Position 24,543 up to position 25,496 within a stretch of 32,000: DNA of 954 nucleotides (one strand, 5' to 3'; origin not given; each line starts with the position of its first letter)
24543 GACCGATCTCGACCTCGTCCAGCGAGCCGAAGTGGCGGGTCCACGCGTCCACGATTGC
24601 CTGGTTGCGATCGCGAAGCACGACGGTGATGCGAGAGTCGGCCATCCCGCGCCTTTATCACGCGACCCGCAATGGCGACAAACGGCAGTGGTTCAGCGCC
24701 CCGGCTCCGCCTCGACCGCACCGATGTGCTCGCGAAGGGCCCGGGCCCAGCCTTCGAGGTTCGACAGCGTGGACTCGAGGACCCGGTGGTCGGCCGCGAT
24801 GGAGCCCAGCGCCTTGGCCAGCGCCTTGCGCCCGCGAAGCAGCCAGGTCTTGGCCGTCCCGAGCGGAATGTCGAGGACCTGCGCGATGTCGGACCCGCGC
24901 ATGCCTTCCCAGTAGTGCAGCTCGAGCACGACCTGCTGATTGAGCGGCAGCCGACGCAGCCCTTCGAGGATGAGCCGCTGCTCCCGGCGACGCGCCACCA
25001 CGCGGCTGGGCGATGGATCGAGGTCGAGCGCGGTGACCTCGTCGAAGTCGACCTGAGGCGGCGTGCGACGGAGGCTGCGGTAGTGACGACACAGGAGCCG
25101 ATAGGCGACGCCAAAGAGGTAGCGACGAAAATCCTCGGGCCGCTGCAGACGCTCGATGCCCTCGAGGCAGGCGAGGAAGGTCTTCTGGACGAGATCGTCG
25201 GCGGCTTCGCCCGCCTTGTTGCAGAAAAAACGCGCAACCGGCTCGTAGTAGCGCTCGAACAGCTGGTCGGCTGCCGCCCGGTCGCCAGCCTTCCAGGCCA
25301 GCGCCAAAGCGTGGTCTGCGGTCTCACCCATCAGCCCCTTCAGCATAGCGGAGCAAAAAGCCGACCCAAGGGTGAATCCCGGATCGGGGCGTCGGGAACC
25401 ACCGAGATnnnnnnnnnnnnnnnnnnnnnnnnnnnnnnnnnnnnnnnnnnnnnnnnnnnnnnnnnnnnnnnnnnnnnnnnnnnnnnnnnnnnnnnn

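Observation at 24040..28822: Second kinase/ECF-sigma pair, with a macro-domain gene directly downstream of the sigma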

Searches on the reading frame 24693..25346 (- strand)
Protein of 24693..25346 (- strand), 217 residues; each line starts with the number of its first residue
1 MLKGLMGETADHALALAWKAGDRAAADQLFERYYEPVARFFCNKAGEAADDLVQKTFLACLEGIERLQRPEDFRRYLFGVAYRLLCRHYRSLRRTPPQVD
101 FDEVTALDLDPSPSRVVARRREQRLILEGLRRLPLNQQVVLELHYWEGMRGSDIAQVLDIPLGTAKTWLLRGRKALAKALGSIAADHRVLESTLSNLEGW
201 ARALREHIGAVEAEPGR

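Call 5: search_protein_families(library=pfam, proteins=[window:24693-25346:-], max_evalue=0.01)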
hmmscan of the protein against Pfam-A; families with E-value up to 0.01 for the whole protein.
window:24693-25346:- (217 aa): 4 families
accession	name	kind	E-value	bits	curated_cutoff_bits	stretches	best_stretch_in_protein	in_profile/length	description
PF08281.18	Sigma70_r4_2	-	1.1e-13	51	25.7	1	124-176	2-54/54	Sigma-70, region 4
PF04542.20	Sigma70_r2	-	9.9e-10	38.5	24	1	30-95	2-71/71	Sigma-70 region 2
PF07638.17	Sigma70_ECF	-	4.6e-06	27.1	21.1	1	19-167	12-170/185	ECF sigma factor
PF04545.22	Sigma70_r4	-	3.1e-05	23.8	24.1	1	130-176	2-48/50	Sigma-70, region 4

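Call 6: search_protein_families(library=ncbifam, proteins=[window:24693-25346:-], max_evalue=0.01)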
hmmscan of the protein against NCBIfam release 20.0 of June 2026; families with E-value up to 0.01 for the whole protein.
window:24693-25346:- (217 aa): 75 families (the best 25 are shown)
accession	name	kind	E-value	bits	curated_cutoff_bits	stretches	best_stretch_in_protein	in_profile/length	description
TIGR02937.1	sigma70-ECF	superfamily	4e-23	81.9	42.9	1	25-180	2-165/165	sigma-70 family RNA polymerase sigma factor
NF009166.1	PRK12513.1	equivalog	3.5e-22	79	206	1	6-180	4-186/193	RNA polymerase sigma factor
NF009171.0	PRK12518.1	equivalog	2.1e-21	76.6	208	1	8-180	11-184/191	RNA polymerase sigma factor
TIGR02952.1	Sig70_famx2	equivalog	8.7e-20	71.3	206.45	1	20-179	7-169/170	ECF subfamily RNA polymerase sigma factor, BldN family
TIGR02983.1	SigE-fam_strep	subfamily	3e-18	66.2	141.55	1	47-181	31-159/162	SigE family RNA polymerase sigma factor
TIGR02950.1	SigM_subfam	subfamily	4.8e-18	65.5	147.95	1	27-179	3-157/159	RNA polymerase sigma factor, SigM family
NF009172.0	PRK12519.1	subfamily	2.8e-17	62.9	222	1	6-179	11-188/194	RNA polymerase sigma factor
TIGR02989.1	Sig-70_gvs1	subfamily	2.7e-16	59.9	124.55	1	29-178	6-156/158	RNA polymerase sigma-70 factor, Rhodopirellula/Verrucomicrobium family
NF007216.0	PRK09638.1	equivalog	1.2e-15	57.8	194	1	12-181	6-175/180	RNA polymerase sigma factor SigY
TIGR02985.1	Sig70_bacteroi1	subfamily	2.2e-15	57.2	126.4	1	27-180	4-162/162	RNA polymerase sigma-70 factor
NF007225.0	PRK09643.1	equivalog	1.4e-14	54.3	190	1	6-188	9-190/204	RNA polymerase sigma factor SigM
NF007223.0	PRK09641.1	equivalog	2.6e-14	53.5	209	1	17-181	11-185/187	RNA polymerase sigma factor SigW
NF009185.0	PRK12533.1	equivalog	3e-14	53.2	248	1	37-187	45-200/231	RNA polymerase sigma factor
NF009168.0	PRK12515.1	subfamily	5.3e-14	52.1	236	1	9-182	7-181/189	RNA polymerase sigma factor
NF058625.1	sigma_PG0214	equivalog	1.2e-13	51.1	130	1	44-180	26-161/170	GFO_1088 family ECF-type sigma factor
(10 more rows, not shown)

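Call 8: search_protein_families(library=padloc, proteins=[window:24693-25346:-], max_evalue=0.01)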
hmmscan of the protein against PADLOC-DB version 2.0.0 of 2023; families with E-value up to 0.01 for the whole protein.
window:24693-25346:- (217 aa): 0 families

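Call 14: find_homologous_proteins(query=window:24693-25346:-, max_evalue=0.001)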
Query window:24693-25346:- (217 aa): 871 proteins with E <= 0.001 among 3050 candidates; the best 120 are listed.
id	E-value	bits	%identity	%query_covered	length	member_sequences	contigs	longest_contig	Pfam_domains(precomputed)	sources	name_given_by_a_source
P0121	1.4e-136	471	100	98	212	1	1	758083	PF07638.18,PF04542.21,PF08281.19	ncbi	ncbi:MAG: sigma-70 family RNA polymerase sigma factor [Myxococcota bacterium]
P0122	2.5e-124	431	92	98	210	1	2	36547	PF07638.18,PF04545.23,PF04542.21,PF08281.19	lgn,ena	-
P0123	4.1e-98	345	76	93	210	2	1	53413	PF07638.18,PF04542.21,PF08281.19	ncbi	-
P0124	8.9e-95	334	74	94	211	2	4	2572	PF07638.18,PF04542.21,PF08281.19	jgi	jgi:RNA polymerase sigma-70 factor (ECF subfamily)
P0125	1.8e-88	314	69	95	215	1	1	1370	PF07638.18,PF04542.21,PF08281.19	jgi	jgi:RNA polymerase sigma factor (sigma-70 family)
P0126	3.4e-73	264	60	95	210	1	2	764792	PF07638.18,PF04545.23,PF04542.21,PF08281.19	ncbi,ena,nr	ncbi:MAG: RNA polymerase sigma factor [Myxococcales bacterium]|nr:RNA polymerase sigma factor [Myxoc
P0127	7.8e-71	256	63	91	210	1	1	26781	PF04542.21,PF08281.19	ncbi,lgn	-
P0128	7.1e-70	253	59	94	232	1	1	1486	PF07638.18,PF04545.23,PF04542.21,PF08281.19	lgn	-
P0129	1.7e-69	252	59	94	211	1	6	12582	PF04542.21,PF08281.19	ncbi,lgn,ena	-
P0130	2.6e-67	244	52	95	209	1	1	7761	PF07638.18,PF04545.23,PF04542.21,PF08281.19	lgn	-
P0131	9.4e-66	239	57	95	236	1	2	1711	PF07638.18,PF04545.23,PF04542.21,PF08281.19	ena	-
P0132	3.7e-65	237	51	95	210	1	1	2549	PF07638.18,PF04545.23,PF04542.21,PF08281.19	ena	-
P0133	9.3e-65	236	53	92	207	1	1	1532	PF07638.18,PF04545.23,PF04542.21,PF08281.19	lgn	-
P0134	1.6e-64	235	53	94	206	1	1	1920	PF04542.21,PF08281.19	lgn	-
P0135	4.7e-64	234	56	92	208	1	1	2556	PF07638.18,PF04545.23,PF04542.21,PF08281.19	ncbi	-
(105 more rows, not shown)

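Call 15: find_encoding_contigs(protein=P0122, flank=8000, max_places=2)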
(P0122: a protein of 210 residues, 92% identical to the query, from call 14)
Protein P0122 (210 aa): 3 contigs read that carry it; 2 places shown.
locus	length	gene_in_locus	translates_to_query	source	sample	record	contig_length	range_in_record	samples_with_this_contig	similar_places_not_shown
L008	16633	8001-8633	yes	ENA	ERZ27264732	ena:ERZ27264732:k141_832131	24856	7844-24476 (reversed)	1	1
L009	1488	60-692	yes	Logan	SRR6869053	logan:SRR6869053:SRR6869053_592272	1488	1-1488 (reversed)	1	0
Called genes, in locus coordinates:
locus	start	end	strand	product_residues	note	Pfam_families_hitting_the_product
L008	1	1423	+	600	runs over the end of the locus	?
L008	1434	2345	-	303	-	-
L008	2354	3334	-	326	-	-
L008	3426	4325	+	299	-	-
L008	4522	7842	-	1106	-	PF00069:Pkinase, PF07714:PK_Tyr_Ser-Thr, PF03109:ABC1, PF24817:WD40_WDHD1_1st, PF25172:Beta-prop_WDR3_2nd, PF25174:Beta-prop_THOC3, PF24807:WD40_CDC20-Fz, PF24814:WD40_Prp19, +43 more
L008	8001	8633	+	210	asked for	PF07638:Sigma70_ECF (weak), PF04542:Sigma70_r2, PF08281:Sigma70_r4_2, PF04545:Sigma70_r4 (faint)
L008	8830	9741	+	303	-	-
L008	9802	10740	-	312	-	PF00034:Cytochrom_C (faint), PF13442:Cytochrome_CBB3 (faint)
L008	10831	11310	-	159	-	-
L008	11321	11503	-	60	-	-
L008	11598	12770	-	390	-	PF07992:Pyr_redox_2 (weak), PF00070:Pyr_redox (weak), PF01266:DAO, PF02254:TrkA_N (faint), PF02737:3HCDH_N (faint), PF13450:NAD_binding_8 (weak)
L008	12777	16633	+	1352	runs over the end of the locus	PF00069:Pkinase, PF07714:PK_Tyr_Ser-Thr, PF08308:PEGA (faint), PF13360:PQQ_2, PF13517:FG-GAP_3 (weak), PF13360:PQQ_2 (weak), PF25292:Beta-prop_CGLA (weak), PF13517:FG-GAP_3 (weak), +4 more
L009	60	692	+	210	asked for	PF07638:Sigma70_ECF (weak), PF04542:Sigma70_r2, PF08281:Sigma70_r4_2, PF04545:Sigma70_r4 (faint)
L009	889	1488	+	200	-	?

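Call 16: find_encoding_contigs(protein=P0123, flank=8000, max_places=2)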
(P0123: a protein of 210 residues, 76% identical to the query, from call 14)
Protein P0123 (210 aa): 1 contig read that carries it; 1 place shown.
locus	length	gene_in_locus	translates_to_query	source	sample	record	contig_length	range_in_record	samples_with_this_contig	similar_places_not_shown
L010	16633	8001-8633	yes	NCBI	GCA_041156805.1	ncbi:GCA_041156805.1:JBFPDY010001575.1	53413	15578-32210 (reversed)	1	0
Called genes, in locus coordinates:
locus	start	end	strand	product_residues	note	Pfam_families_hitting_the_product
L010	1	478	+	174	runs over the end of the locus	PF04264:YceI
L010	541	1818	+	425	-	-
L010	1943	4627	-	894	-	PF23414:Beta-prop_EML_2, PF25175:Beta-prop_WDR5, PF24105:Beta-prop_CAF1B_HIR1, PF24817:WD40_WDHD1_1st, PF25173:Beta-prop_WDR3_1st, PF23381:Beta-prop_IFT122_1st, PF24814:WD40_Prp19, PF25391:WD40_Gbeta, +33 more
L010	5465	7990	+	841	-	-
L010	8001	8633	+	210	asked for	PF07638:Sigma70_ECF, PF04542:Sigma70_r2, PF08281:Sigma70_r4_2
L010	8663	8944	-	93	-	-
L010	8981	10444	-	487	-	PF00324:AA_permease, PF13520:AA_permease_2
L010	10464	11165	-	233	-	-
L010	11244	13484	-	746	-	-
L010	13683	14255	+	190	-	-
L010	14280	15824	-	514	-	PF00085:Thioredoxin (faint), PF13098:Thioredoxin_2 (faint), PF13462:Thioredoxin_4, PF01323:DSBA, PF13743:Thioredoxin_5 (faint), PF13462:Thioredoxin_4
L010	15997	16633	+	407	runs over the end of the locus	-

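Call 17: find_encoding_contigs(protein=P0126, flank=8000, max_places=2)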
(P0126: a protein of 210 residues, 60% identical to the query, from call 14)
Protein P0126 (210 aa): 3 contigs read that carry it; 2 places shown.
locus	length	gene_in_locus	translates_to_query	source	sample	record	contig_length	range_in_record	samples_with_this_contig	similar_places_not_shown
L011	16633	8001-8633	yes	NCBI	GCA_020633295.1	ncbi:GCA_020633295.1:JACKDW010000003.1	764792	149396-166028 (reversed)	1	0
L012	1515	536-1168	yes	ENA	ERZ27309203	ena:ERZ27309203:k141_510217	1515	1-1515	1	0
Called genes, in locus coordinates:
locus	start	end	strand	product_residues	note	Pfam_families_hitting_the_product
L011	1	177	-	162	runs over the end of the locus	-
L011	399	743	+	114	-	-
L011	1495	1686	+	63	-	-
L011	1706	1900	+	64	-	-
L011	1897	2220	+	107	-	-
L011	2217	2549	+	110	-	PF05717:TnpB_IS66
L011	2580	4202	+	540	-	PF13007:LZ_Tnp_IS66, PF03050:DDE_Tnp_IS66, PF13817:DDE_Tnp_IS66_C (weak)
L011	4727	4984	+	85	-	-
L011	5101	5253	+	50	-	-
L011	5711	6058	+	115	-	-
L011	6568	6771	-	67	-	-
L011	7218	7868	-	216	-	PF00069:Pkinase, PF07714:PK_Tyr_Ser-Thr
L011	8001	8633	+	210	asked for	PF07638:Sigma70_ECF (faint), PF04542:Sigma70_r2, PF08281:Sigma70_r4_2, PF04545:Sigma70_r4 (weak)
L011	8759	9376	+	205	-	PF13302:Acetyltransf_3, PF00583:Acetyltransf_1, PF13523:Acetyltransf_8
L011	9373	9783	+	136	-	-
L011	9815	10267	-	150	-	PF00903:Glyoxalase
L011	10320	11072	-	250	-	-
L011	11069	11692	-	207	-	-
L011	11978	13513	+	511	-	PF00501:AMP-binding, PF13193:AMP-binding_C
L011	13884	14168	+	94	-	-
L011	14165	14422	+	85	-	-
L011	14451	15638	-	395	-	-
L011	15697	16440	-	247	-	PF13472:Lipase_GDSL_2 (weak), PF04311:DUF459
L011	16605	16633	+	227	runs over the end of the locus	-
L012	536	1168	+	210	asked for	PF07638:Sigma70_ECF (faint), PF04542:Sigma70_r2, PF08281:Sigma70_r4_2, PF04545:Sigma70_r4 (weak)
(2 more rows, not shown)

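Call 32: find_encoding_contigs(protein=P0124, flank=6000, max_places=4)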
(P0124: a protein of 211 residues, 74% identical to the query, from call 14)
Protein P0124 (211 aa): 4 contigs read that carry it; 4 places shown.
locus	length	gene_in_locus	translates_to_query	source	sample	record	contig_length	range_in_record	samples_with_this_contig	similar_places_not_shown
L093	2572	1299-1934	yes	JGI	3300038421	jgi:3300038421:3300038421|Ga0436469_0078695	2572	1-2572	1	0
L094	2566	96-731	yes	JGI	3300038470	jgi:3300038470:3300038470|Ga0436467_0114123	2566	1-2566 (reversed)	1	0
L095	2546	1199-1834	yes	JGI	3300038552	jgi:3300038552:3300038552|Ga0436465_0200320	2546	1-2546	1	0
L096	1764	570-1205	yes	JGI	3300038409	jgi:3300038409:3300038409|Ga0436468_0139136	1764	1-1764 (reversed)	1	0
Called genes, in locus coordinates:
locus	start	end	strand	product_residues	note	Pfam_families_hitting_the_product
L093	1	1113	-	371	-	?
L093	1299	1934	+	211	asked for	PF07638:Sigma70_ECF (weak), PF04542:Sigma70_r2, PF08281:Sigma70_r4_2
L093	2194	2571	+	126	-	?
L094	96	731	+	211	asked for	PF07638:Sigma70_ECF (weak), PF04542:Sigma70_r2, PF08281:Sigma70_r4_2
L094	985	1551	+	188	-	-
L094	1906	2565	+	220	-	?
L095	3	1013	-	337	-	?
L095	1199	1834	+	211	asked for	PF07638:Sigma70_ECF (weak), PF04542:Sigma70_r2, PF08281:Sigma70_r4_2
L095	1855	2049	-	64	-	-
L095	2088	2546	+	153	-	?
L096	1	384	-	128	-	?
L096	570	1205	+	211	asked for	PF07638:Sigma70_ECF (weak), PF04542:Sigma70_r2, PF08281:Sigma70_r4_2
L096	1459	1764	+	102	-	?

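Call 33: find_encoding_contigs(protein=P0127, flank=6000, max_places=2)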
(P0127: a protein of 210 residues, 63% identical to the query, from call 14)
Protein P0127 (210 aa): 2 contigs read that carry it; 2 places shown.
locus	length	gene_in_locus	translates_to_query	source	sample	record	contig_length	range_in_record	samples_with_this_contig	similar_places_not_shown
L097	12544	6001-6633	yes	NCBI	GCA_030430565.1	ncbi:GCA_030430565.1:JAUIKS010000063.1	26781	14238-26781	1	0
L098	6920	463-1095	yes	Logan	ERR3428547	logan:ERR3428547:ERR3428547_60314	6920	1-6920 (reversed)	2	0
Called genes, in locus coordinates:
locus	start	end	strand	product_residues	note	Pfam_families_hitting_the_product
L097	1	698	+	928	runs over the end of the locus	PF08447:PAS_3, PF00989:PAS, PF08448:PAS_4, PF13426:PAS_9, PF08447:PAS_3, PF00989:PAS, PF08448:PAS_4, PF13426:PAS_9, +6 more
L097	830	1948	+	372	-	PF05721:PhyH (weak)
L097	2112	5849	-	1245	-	PF00069:Pkinase, PF07714:PK_Tyr_Ser-Thr, PF24814:WD40_Prp19, PF25175:Beta-prop_WDR5, PF24817:WD40_WDHD1_1st, PF25173:Beta-prop_WDR3_1st, PF23381:Beta-prop_IFT122_1st, PF24805:EIF3I, +59 more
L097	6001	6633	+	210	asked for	PF04542:Sigma70_r2, PF08281:Sigma70_r4_2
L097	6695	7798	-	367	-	-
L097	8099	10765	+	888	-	PF00775:Dioxygenase_C (faint), PF02369:Big_1 (faint), PF10670:DUF4198 (faint), PF13620:CarboxypepD_reg, PF13715:CarbopepD_reg_2 (faint), PF17210:SdrD_B (faint), PF17802:SpaA (faint), PF13620:CarboxypepD_reg, +3 more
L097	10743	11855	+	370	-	-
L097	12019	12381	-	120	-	-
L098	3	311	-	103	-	?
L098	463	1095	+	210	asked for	PF04542:Sigma70_r2, PF08281:Sigma70_r4_2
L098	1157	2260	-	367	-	-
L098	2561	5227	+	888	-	PF00775:Dioxygenase_C (faint), PF02369:Big_1 (faint), PF10670:DUF4198 (faint), PF13620:CarboxypepD_reg, PF13715:CarbopepD_reg_2 (faint), PF17210:SdrD_B (faint), PF17802:SpaA (faint), PF13620:CarboxypepD_reg, +3 more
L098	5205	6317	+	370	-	-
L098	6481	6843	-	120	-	-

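Call 34: find_encoding_contigs(protein=P0129, flank=6000, max_places=2)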
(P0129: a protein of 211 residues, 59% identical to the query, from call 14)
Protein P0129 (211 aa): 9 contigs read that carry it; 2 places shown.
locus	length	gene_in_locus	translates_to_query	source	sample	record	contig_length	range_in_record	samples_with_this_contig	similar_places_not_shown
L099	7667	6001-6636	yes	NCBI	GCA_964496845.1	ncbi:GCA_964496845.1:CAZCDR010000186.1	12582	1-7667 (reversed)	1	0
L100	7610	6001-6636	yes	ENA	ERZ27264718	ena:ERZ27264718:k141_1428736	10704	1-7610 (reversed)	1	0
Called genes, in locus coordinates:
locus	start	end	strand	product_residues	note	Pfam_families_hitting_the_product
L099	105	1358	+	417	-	-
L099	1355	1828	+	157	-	-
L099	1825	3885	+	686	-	PF13476:AAA_23 (faint)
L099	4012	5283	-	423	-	PF13356:Arm-DNA-bind_3, PF14659:Phage_int_SAM_3 (weak), PF00589:Phage_integrase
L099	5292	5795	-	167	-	PF00069:Pkinase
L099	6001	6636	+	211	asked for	PF04542:Sigma70_r2, PF08281:Sigma70_r4_2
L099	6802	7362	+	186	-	PF01814:Hemerythrin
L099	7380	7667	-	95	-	?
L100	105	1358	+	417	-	-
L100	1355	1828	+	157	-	-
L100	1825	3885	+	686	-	PF13476:AAA_23 (faint)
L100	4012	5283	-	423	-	PF13356:Arm-DNA-bind_3, PF14659:Phage_int_SAM_3 (weak), PF00589:Phage_integrase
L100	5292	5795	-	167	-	PF00069:Pkinase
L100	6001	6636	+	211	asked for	PF04542:Sigma70_r2, PF08281:Sigma70_r4_2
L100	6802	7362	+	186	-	PF01814:Hemerythrin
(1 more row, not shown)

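Call 44: search_protein_families(library=pfam, proteins=[L008:8830-9741:+, L094:985-1551:+, L010:5465-7990:+], max_evalue=0.01)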
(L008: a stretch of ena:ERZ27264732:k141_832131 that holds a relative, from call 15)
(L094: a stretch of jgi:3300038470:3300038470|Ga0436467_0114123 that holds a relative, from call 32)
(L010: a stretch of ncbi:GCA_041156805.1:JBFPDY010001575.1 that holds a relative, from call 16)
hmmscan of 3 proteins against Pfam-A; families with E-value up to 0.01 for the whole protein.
L008:8830-9741:+ (303 aa): 0 families

L094:985-1551:+ (188 aa): 0 families

L010:5465-7990:+ (841 aa): 0 families

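Call 53: find_related_loci(query=A2, collection=metagenome_contigs, flank=5000)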
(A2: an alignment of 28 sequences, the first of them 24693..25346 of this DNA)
Query A2 (217 aa) in metagenome_contigs; peptide patterns used: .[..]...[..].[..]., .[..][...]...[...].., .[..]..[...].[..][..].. (x = any residue, [..] = any of these).
600 stretches matched a pattern (row limit reached: there are more); 447 encode a relative of the query (tblastn E <= 1e-3); the best 80 are kept; 80 distinct loci.
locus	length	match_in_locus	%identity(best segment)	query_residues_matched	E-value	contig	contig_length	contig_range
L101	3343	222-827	74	9-210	7e-90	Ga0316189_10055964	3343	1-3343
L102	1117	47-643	55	10-210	1e-73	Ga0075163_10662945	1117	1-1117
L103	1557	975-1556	54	10-205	1e-69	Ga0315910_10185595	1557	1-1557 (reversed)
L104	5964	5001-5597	53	5-205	4e-64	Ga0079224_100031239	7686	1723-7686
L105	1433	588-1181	50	9-206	2e-66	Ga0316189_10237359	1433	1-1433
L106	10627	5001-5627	52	10-217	2e-62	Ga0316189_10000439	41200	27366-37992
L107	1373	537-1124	53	10-205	4e-65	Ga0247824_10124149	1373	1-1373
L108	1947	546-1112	52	17-205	4e-63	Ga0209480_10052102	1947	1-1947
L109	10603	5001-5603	56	7-208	1e-61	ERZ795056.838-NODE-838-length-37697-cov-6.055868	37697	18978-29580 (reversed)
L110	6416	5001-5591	56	11-208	9e-62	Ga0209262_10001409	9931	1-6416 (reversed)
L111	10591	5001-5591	56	11-208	3e-61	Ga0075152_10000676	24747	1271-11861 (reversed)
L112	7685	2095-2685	56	11-208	4e-61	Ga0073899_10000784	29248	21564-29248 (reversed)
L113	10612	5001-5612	48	4-206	8e-61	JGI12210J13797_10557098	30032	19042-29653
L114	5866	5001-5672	48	6-217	9e-61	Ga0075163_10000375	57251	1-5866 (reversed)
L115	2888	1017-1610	51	10-208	1e-60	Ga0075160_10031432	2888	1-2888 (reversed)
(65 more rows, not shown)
